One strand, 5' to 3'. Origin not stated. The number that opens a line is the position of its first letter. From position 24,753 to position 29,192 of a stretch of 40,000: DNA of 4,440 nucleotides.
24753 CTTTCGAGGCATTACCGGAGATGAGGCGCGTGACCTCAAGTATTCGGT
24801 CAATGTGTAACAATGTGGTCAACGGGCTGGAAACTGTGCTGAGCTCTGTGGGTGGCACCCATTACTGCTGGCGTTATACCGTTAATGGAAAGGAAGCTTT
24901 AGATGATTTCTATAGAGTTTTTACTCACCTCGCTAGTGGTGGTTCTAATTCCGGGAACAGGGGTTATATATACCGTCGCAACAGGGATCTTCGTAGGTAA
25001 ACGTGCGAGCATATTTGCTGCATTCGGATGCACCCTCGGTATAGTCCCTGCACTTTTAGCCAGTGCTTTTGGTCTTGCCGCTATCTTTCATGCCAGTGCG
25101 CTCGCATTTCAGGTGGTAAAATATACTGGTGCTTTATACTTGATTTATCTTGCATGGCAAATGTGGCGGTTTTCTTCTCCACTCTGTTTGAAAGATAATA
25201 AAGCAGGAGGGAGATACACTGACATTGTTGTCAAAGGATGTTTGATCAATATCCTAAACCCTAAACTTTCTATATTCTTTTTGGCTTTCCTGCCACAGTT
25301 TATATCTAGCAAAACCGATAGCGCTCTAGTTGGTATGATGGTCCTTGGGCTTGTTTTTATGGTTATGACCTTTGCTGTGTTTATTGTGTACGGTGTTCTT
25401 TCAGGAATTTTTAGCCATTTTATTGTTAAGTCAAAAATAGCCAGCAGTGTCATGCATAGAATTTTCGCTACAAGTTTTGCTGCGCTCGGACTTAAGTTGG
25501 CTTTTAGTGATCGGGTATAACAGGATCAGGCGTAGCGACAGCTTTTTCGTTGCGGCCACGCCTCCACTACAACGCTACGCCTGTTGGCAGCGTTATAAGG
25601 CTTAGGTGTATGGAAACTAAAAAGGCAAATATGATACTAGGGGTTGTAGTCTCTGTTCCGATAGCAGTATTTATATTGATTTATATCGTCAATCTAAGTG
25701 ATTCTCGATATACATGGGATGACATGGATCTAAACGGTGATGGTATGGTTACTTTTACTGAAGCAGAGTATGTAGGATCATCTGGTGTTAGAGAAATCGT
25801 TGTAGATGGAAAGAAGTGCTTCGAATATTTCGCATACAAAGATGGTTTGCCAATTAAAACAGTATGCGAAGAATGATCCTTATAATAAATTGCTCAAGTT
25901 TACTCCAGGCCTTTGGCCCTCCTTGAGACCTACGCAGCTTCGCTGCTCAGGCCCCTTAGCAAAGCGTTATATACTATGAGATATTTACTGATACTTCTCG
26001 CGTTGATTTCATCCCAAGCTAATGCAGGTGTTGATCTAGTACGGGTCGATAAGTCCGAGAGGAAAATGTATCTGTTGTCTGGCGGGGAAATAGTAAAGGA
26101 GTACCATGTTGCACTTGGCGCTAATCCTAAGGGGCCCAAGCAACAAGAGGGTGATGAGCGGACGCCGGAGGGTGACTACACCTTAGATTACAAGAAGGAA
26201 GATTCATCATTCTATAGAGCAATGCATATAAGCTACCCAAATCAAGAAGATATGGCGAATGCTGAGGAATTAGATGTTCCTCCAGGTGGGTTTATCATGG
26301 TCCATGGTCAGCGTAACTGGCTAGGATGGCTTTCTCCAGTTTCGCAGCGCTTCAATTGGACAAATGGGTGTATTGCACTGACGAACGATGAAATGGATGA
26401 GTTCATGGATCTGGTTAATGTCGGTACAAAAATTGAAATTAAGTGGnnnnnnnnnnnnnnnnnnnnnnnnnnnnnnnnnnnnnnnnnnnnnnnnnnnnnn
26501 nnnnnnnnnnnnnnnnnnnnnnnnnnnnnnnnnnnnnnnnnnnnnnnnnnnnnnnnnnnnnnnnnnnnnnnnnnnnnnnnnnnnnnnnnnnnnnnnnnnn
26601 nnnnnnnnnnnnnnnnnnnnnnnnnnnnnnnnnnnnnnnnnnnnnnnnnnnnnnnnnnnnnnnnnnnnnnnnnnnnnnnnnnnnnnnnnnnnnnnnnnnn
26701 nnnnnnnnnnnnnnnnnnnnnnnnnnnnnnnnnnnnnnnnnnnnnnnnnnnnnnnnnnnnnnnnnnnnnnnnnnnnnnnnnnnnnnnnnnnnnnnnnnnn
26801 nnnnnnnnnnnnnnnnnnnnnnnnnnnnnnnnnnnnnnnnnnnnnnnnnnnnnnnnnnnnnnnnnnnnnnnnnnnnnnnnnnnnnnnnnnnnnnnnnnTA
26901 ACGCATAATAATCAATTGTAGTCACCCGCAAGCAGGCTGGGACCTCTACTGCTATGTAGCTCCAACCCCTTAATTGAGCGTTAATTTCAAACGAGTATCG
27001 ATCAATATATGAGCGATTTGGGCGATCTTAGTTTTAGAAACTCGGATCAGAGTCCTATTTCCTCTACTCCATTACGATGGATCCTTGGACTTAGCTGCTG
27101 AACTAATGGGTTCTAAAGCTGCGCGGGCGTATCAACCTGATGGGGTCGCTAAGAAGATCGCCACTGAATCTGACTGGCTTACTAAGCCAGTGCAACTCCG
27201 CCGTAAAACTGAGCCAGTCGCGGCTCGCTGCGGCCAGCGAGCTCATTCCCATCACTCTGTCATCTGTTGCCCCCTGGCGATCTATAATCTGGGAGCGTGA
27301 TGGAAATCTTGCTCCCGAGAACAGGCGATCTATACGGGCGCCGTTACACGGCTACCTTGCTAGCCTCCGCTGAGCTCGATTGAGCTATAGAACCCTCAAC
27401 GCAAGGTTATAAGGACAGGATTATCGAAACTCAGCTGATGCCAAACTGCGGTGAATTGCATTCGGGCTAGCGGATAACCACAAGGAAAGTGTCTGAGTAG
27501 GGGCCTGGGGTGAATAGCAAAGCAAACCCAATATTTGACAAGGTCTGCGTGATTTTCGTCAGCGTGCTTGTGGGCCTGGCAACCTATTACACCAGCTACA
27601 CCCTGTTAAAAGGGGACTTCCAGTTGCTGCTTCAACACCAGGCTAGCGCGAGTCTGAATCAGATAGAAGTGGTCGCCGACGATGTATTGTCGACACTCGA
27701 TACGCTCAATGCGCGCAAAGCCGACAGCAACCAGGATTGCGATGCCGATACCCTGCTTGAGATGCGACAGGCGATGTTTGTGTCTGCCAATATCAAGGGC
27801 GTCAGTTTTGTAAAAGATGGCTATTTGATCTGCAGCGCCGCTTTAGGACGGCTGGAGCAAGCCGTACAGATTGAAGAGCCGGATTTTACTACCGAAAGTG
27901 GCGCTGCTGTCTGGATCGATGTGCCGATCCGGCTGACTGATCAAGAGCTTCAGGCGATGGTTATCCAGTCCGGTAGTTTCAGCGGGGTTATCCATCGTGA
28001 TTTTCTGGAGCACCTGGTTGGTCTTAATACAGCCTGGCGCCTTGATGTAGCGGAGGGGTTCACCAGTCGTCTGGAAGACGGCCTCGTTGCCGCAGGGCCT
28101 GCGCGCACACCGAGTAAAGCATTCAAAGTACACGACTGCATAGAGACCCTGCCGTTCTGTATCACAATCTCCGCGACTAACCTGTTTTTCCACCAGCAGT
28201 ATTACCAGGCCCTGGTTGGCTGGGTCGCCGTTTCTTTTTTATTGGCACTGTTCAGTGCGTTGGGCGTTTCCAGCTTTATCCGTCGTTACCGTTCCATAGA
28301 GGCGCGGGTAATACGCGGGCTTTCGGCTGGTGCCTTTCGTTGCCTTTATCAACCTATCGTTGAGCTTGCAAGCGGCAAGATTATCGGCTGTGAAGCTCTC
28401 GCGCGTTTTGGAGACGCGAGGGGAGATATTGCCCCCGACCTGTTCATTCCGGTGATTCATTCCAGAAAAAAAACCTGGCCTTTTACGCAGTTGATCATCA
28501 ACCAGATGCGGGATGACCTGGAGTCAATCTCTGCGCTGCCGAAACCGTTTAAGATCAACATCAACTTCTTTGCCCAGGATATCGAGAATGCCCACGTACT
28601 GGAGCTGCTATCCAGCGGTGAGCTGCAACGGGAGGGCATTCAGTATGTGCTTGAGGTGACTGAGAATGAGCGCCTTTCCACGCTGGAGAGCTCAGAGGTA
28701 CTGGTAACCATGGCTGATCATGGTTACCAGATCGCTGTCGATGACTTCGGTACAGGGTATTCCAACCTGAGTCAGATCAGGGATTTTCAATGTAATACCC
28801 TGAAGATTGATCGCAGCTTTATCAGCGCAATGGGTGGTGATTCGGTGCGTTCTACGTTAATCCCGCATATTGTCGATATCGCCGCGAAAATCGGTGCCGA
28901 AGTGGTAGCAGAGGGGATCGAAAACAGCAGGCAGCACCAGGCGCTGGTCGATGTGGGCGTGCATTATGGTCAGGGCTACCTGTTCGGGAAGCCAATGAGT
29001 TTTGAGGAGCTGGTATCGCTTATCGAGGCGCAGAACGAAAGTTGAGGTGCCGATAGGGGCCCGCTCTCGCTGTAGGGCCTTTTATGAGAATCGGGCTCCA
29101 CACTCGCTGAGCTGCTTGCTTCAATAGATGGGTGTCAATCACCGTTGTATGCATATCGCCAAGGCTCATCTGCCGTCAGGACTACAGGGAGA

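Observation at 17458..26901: Cassette array looks like a bank of orphan polymorphic-toxin immunity genes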

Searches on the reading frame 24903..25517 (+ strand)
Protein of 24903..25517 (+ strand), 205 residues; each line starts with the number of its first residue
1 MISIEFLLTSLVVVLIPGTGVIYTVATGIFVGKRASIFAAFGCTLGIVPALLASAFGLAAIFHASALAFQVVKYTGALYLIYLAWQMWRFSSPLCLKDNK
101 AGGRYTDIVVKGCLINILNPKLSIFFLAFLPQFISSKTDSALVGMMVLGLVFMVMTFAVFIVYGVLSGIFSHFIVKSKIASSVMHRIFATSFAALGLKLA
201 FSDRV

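Call 6: search_protein_families(library=pfam, max_evalue=1, proteins=[window:24903-25517:+])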
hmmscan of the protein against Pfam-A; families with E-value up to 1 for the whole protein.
window:24903-25517:+ (205 aa): 3 families
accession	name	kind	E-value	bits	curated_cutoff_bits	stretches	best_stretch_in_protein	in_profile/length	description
PF01810.24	LysE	-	6.4e-30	104.5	25.6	1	12-201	2-191/193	LysE type translocator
PF03699.18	UPF0182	-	0.027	13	27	1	7-178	156-298/770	Uncharacterised protein family (UPF0182)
PF11293.13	DUF3094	-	0.19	11.8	27.1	1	152-172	33-53/55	Protein of unknown function (DUF3094)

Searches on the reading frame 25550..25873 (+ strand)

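Call 6: search_protein_families(library=pfam, max_evalue=1, proteins=[window:25550-25873:+])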
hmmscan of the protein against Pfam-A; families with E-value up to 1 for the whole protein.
window:25550-25873:+ (108 aa): 4 families
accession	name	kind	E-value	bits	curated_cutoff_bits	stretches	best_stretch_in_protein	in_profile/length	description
PF00036.39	EF-hand_1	-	0.018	15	25.4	1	55-71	5-21/29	EF hand domain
PF13202.12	EF-hand_5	-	0.065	13.2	25.9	1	58-71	7-20/25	EF hand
PF13499.12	EF-hand_7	-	0.1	13.4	30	1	53-71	43-61/67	EF-hand domain pair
PF11014.13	DUF2852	-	0.26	11.8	22.5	1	25-52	10-37/116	Protein of unknown function (DUF2852)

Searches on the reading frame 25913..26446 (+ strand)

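Call 6: search_protein_families(library=pfam, max_evalue=1, proteins=[window:25913-26446:+])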
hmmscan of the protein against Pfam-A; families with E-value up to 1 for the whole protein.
window:25913-26446:+ (178 aa): 1 family
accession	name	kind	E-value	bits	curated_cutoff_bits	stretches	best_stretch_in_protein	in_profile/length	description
PF03734.19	YkuD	-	7.6e-21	75.7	23.4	1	43-176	4-146/146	L,D-transpeptidase catalytic domain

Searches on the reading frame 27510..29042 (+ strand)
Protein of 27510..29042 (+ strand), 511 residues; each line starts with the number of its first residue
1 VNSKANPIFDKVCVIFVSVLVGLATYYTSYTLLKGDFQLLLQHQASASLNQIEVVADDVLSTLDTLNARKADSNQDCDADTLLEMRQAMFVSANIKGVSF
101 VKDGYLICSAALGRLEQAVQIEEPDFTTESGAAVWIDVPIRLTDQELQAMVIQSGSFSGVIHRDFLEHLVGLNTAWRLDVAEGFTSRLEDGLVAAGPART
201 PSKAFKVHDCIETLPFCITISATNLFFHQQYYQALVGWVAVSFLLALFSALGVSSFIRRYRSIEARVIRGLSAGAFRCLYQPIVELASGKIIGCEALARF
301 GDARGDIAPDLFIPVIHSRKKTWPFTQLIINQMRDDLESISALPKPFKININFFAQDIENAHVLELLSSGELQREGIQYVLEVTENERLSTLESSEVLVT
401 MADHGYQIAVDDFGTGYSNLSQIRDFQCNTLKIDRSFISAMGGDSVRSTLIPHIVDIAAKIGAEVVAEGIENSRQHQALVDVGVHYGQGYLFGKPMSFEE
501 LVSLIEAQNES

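Call 8: search_protein_families(library=pfam, max_evalue=1, proteins=[window:27510-29042:+])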
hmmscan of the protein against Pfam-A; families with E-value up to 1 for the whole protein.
window:27510-29042:+ (511 aa): 2 families
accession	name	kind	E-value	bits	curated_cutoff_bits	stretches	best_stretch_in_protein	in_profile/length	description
PF00563.25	EAL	-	1.1e-50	172.6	31.3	1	269-495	6-236/236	EAL domain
PF12792.12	CSS-motif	-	4.7e-21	75.6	23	1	41-234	5-208/209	CSS motif domain associated with EAL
